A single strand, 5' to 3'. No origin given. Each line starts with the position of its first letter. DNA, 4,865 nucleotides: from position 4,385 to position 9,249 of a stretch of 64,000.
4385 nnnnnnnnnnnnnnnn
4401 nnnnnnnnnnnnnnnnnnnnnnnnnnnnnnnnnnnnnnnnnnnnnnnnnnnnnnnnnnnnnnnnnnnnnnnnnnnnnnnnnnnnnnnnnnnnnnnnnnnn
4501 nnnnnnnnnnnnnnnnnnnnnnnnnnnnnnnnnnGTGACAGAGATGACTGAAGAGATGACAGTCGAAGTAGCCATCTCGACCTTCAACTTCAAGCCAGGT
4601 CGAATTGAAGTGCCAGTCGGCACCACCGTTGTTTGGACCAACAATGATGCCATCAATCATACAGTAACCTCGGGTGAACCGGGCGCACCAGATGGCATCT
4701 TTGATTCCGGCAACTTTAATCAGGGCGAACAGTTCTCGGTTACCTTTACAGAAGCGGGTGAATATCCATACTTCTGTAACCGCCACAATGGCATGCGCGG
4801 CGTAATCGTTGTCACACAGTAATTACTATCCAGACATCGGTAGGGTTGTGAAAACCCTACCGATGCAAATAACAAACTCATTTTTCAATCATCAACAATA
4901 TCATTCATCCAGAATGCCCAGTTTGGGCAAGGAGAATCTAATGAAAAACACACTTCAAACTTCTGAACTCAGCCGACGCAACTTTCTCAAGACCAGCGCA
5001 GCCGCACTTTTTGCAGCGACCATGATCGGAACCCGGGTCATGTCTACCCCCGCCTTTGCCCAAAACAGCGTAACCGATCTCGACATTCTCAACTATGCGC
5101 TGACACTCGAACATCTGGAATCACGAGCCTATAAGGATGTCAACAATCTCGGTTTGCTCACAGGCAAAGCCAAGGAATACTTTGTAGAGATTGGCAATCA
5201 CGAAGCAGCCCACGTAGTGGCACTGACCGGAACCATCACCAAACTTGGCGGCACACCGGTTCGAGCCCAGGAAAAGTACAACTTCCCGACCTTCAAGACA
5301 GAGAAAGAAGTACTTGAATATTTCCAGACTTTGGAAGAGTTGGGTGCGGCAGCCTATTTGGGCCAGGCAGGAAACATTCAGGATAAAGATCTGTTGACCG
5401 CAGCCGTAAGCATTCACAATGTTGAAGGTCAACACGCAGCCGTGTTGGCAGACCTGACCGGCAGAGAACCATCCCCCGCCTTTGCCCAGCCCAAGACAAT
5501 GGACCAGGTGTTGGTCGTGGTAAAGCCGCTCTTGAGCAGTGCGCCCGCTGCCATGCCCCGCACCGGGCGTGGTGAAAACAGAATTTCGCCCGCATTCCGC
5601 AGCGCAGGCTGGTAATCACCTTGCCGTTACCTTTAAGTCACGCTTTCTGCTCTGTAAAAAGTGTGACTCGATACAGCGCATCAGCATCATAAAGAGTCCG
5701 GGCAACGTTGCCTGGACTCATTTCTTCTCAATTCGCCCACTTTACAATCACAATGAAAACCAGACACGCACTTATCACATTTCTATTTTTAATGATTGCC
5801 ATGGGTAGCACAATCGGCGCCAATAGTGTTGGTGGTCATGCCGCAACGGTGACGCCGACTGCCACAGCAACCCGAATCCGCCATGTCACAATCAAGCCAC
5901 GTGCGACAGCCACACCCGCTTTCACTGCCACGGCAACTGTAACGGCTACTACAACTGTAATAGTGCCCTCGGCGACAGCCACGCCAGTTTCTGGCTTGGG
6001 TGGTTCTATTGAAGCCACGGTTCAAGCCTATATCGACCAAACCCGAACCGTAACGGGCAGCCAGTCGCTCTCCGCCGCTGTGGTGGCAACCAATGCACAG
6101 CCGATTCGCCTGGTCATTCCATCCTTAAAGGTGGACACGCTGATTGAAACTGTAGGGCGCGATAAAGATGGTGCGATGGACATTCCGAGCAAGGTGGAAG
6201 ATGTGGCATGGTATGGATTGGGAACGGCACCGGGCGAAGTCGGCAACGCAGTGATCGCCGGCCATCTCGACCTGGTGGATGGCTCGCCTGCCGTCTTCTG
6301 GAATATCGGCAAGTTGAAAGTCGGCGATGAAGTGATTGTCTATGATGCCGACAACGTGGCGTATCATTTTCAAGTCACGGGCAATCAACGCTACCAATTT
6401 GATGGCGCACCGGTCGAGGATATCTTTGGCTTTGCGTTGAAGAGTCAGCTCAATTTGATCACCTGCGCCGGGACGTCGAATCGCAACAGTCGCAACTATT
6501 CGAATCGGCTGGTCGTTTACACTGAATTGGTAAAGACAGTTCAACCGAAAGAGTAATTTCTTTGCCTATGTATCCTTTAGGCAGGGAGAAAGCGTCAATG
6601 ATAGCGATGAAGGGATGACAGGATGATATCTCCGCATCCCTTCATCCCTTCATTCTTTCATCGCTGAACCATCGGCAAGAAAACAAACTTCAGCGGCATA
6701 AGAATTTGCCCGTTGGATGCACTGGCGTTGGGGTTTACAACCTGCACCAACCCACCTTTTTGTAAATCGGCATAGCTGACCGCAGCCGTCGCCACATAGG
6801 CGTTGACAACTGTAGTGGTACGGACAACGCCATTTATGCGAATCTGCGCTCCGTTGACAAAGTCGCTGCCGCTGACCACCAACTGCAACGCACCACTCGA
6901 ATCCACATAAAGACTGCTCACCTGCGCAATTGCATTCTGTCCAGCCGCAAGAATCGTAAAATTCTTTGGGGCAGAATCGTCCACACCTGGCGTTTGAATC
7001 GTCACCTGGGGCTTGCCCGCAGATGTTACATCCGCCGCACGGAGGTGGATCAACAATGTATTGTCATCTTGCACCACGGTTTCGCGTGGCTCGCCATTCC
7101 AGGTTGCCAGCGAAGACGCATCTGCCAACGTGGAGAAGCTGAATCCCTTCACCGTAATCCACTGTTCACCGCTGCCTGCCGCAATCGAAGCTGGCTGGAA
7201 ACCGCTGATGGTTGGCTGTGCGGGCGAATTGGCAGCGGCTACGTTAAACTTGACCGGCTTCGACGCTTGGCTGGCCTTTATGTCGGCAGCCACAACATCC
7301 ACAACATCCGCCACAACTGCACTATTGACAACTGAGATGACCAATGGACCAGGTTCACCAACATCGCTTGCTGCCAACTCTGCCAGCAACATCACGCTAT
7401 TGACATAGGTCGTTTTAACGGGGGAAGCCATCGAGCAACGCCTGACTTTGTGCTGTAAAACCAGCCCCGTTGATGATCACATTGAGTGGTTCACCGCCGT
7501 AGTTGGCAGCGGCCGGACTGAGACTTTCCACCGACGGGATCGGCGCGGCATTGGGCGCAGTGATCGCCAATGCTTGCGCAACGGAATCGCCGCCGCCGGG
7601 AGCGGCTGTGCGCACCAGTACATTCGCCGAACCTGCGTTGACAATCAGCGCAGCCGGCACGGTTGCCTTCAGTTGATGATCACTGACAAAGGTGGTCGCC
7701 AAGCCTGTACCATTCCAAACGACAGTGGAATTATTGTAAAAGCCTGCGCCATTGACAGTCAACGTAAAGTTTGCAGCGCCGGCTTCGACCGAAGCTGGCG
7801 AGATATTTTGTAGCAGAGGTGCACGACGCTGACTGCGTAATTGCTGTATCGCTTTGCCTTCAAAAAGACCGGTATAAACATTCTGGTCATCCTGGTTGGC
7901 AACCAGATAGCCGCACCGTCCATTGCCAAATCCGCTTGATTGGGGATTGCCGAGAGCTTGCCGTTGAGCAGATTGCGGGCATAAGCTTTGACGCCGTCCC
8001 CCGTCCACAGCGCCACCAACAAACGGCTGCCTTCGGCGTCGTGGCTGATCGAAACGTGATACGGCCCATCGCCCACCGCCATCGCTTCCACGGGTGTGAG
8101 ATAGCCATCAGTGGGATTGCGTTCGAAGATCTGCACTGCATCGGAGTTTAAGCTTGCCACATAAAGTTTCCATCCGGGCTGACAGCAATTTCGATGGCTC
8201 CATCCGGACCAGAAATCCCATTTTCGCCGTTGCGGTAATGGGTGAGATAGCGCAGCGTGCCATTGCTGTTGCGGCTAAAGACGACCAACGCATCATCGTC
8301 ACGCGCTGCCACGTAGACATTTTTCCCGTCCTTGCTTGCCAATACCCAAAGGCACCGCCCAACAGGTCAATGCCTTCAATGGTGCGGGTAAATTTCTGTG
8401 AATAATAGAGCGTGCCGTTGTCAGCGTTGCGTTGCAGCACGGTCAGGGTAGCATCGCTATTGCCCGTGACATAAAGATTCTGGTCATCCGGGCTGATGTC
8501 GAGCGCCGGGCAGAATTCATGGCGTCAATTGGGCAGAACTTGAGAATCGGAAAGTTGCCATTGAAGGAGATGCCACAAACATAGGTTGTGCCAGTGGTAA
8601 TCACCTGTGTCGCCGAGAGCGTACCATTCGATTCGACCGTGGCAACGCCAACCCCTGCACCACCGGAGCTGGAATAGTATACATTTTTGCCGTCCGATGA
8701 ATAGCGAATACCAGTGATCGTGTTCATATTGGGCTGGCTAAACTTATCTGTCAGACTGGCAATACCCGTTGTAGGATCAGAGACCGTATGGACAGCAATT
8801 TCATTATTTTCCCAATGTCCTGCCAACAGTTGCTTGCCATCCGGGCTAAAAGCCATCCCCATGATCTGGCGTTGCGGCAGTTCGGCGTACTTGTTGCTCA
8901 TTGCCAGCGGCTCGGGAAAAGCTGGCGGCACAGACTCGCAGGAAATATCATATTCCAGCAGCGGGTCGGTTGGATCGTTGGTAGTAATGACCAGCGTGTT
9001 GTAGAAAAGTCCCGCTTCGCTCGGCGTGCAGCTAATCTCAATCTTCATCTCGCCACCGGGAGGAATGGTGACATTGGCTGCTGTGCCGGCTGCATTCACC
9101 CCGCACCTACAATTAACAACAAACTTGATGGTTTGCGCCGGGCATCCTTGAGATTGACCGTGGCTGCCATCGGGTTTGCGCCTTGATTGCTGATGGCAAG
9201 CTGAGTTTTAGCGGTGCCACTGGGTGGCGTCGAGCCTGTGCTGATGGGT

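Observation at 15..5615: Copper-themed locus: tandem array of a novel His/Met-rich roughly 185-aa domain with Met-rich linkers, a C-terminal cupredoxin, and two Tat ferritin-like paralogs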

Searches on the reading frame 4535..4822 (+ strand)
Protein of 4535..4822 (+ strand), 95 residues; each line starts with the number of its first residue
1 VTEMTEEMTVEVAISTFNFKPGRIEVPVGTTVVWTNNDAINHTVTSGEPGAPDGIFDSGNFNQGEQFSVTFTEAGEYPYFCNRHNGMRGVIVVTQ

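Call 4: search_protein_families(library=pfam, proteins=[window:4535-4822:+], max_evalue=0.01)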
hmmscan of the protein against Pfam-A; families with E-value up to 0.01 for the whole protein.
window:4535-4822:+ (95 aa): 2 families
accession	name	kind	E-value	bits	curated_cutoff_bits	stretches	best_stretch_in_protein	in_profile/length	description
PF00127.26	Copper-bind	-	1e-14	55.1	21.2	1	7-93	2-98/99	Copper binding proteins, plastocyanin/azurin family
PF13473.12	Cupredoxin_1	-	1.1e-09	38.7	27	1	6-93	19-104/104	Cupredoxin-like domain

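Call 11: search_protein_families(library=ncbifam, proteins=[window:4535-4822:+], max_evalue=0.01)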
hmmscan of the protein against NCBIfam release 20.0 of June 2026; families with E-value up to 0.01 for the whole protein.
window:4535-4822:+ (95 aa): 4 families
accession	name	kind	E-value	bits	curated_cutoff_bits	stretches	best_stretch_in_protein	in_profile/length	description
TIGR02657.1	amicyanin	equivalog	6e-13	49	110.2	1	12-93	1-82/83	amicyanin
TIGR02656.1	cyanin_plasto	equivalog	5.6e-12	45.9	87.85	1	17-93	12-98/99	plastocyanin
TIGR03102.1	halo_cynanin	subfamily_domain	7.2e-11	42.2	93.8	1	7-93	23-114/115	halocyanin domain-containing protein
TIGR02375.1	pseudoazurin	equivalog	0.00029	20.6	109.85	1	17-93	10-84/116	pseudoazurin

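Call 68: search_solved_structures(query=window:4556-4819:+, max_evalue=0.001, show_alignments=3)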
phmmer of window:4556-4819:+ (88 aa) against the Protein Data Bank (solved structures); distinct sequences matched with E-value up to 0.001: 54.
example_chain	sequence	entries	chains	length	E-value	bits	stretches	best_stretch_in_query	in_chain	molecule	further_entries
5fc9_A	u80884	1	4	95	9.2e-14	54.9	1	12-86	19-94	Blue (Type 1) copper domain protein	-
9cck_A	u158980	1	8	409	1e-12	51.6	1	9-86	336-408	Copper-containing nitrite reductase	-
1bxu_A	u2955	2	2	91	1e-11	48.4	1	10-86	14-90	PLASTOCYANIN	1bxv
3ply_A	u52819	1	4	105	9.2e-11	45.3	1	5-86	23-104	Amicyanin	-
2gb2_A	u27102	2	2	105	9.3e-11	45.3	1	5-86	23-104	Amicyanin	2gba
1sf3_A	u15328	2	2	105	1.3e-10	44.9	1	5-86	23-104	Amicyanin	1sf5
1mda_A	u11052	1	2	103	1.7e-10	44.5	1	5-86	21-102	AMICYANIN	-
1aac_A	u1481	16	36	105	1.8e-10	44.4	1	5-86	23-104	AMICYANIN | PROTEIN (AMICYANIN)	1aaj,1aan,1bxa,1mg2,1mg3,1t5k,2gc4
3c75_A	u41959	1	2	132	1.9e-10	44.3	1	4-86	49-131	Amicyanin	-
1id2_A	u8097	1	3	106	2.4e-10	44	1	4-86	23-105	AMICYANIN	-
1sfd_A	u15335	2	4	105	2.5e-10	44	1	5-86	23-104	Amicyanin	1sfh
2qdv_A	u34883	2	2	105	3.4e-10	43.5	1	5-86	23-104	Amicyanin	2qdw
3ie9_A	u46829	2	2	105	4.8e-10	43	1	5-86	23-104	Amicyanin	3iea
2idt_A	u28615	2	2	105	9.2e-10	42.1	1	5-86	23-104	Amicyanin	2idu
3rym_A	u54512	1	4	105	1.3e-09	41.7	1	5-86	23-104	Amicyanin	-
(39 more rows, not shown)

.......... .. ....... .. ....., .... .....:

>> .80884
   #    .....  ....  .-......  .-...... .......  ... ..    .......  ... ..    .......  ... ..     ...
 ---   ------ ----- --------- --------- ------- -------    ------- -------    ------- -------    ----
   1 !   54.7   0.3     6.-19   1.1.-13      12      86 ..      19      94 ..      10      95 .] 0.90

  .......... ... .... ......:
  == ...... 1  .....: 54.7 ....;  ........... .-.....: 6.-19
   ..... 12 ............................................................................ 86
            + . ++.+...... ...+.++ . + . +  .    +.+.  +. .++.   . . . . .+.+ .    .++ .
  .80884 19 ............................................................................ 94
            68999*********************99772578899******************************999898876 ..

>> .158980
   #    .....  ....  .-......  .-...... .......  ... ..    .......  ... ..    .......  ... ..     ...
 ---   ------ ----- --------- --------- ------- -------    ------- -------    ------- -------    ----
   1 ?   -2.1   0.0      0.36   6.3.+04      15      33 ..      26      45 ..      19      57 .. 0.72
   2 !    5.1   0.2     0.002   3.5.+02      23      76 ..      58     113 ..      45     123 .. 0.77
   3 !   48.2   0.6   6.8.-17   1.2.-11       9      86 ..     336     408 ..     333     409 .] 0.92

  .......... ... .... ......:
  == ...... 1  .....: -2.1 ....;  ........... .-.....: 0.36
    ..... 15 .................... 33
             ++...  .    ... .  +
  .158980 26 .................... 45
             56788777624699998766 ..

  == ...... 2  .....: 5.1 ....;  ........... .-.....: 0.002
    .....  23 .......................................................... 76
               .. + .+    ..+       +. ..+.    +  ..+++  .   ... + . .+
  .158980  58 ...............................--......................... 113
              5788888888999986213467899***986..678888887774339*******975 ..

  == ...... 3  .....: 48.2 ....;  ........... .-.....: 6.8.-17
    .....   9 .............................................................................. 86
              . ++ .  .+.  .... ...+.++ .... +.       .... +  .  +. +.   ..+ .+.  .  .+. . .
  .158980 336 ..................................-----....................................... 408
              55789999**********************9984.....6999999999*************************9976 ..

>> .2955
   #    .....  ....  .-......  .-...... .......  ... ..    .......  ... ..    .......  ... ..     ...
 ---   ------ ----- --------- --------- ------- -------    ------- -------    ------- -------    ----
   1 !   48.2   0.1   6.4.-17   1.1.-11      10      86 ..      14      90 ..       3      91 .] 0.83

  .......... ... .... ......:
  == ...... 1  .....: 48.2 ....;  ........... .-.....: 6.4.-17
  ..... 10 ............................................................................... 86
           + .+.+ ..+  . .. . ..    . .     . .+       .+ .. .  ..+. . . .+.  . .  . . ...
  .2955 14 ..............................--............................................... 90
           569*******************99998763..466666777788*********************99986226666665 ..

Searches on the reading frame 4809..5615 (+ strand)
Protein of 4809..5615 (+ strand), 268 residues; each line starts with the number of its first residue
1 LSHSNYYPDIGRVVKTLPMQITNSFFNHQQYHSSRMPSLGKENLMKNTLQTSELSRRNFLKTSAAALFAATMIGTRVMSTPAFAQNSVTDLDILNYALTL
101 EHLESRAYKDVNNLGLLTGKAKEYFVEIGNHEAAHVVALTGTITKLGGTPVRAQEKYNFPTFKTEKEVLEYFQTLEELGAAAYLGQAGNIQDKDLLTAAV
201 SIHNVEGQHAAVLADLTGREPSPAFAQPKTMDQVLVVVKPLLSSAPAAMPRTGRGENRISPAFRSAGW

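Call 4: search_protein_families(library=pfam, proteins=[window:4809-5615:+], max_evalue=0.01)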
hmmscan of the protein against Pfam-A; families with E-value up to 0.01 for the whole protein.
window:4809-5615:+ (268 aa): 2 families
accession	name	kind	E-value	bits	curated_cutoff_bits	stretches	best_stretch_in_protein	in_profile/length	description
PF13668.12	Ferritin_2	-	7.2e-37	127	24.7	1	89-218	1-137/138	Ferritin-like domain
PF10518.14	TAT_signal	-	0.00011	22.4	22.7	1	53-71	1-19/21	TAT (twin-arginine translocation) pathway signal sequence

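Call 11: search_protein_families(library=ncbifam, proteins=[window:4809-5615:+], max_evalue=0.01)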
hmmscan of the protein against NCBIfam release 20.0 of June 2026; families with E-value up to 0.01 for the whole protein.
window:4809-5615:+ (268 aa): 2 families
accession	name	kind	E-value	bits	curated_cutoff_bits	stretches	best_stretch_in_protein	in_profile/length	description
TIGR01409.1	TAT_signal_seq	domain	0.0015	18.8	16.7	1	54-84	1-29/29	twin-arginine translocation signal domain-containing protein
NF009211.0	PRK12560.1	equivalog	0.0099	15.7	188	0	137-172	63-98/187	adenine phosphoribosyltransferase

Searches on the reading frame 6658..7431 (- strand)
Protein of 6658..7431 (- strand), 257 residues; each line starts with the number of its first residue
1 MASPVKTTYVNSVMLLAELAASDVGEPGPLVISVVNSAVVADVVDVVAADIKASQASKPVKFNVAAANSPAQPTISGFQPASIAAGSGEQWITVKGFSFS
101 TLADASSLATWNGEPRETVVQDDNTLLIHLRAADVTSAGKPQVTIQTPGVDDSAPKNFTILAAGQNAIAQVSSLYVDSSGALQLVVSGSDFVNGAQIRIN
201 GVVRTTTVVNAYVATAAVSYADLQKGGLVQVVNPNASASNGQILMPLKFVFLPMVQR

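Call 40: search_protein_families(library=pfam, proteins=[window:6658-7431:-], max_evalue=0.01)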
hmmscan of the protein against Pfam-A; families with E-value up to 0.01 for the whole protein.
window:6658-7431:- (257 aa): 1 family
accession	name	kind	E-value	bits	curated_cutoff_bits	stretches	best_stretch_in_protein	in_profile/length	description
PF01833.30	TIG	-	1.6e-05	25.3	20.9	1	73-156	1-80/84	IPT/TIG domain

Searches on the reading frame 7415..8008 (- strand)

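Call 40: search_protein_families(library=pfam, proteins=[window:7415-8008:-], max_evalue=0.01)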
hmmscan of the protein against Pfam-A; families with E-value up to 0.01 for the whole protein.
window:7415-8008:- (197 aa): 1 family
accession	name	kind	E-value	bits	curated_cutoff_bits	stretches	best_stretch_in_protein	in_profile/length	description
PF01833.30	TIG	-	3.8e-12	46.5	20.9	1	64-135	1-71/84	IPT/TIG domain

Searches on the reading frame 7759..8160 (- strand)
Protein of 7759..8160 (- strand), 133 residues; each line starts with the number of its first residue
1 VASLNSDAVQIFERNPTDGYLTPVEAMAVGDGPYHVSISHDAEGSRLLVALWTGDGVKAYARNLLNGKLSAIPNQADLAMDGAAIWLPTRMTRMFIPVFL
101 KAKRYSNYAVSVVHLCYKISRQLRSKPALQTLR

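Call 40: search_protein_families(library=pfam, proteins=[window:7759-8160:-], max_evalue=0.01)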
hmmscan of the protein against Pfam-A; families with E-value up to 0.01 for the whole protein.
window:7759-8160:- (133 aa): 1 family
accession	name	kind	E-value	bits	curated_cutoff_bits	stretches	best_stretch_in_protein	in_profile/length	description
PF10282.15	Lactonase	-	0.00019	21.2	21.7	1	6-76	265-334/344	Lactonase, 7-bladed beta-propeller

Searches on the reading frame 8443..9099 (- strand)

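Call 40: search_protein_families(library=pfam, proteins=[window:8443-9099:-], max_evalue=0.01)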
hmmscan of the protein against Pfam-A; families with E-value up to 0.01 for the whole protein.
window:8443-9099:- (218 aa): 7 families
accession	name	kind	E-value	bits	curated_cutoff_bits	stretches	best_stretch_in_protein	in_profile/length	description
PF07676.18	PD40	-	3.8e-05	24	20.9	0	129-147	12-30/38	WD40-like Beta Propeller Repeat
PF10282.15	Lactonase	-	0.001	18.8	21.7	0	118-172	238-291/344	Lactonase, 7-bladed beta-propeller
PF00400.38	WD40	-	0.0013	19.7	27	0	78-96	13-31/39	WD domain, G-beta repeat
PF23414.1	Beta-prop_EML_2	-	0.0013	18.6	90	1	76-148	81-147/266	Echinoderm microtubule-associated protein second beta-propeller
PF22544.2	HYDIN_VesB_CFA65-like_Ig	-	0.002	18.7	25.5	1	7-44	53-89/100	HYDIN/CFA65/VesB-like, Ig-like domain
PF25174.1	Beta-prop_THOC3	-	0.0047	16.4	305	1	78-180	90-180/272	THOC3 beta-propeller domain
PF15780.11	ASH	-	0.0089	16.6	27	0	7-44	57-94/98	Abnormal spindle-like microcephaly-assoc'd, ASPM-SPD-2-Hydin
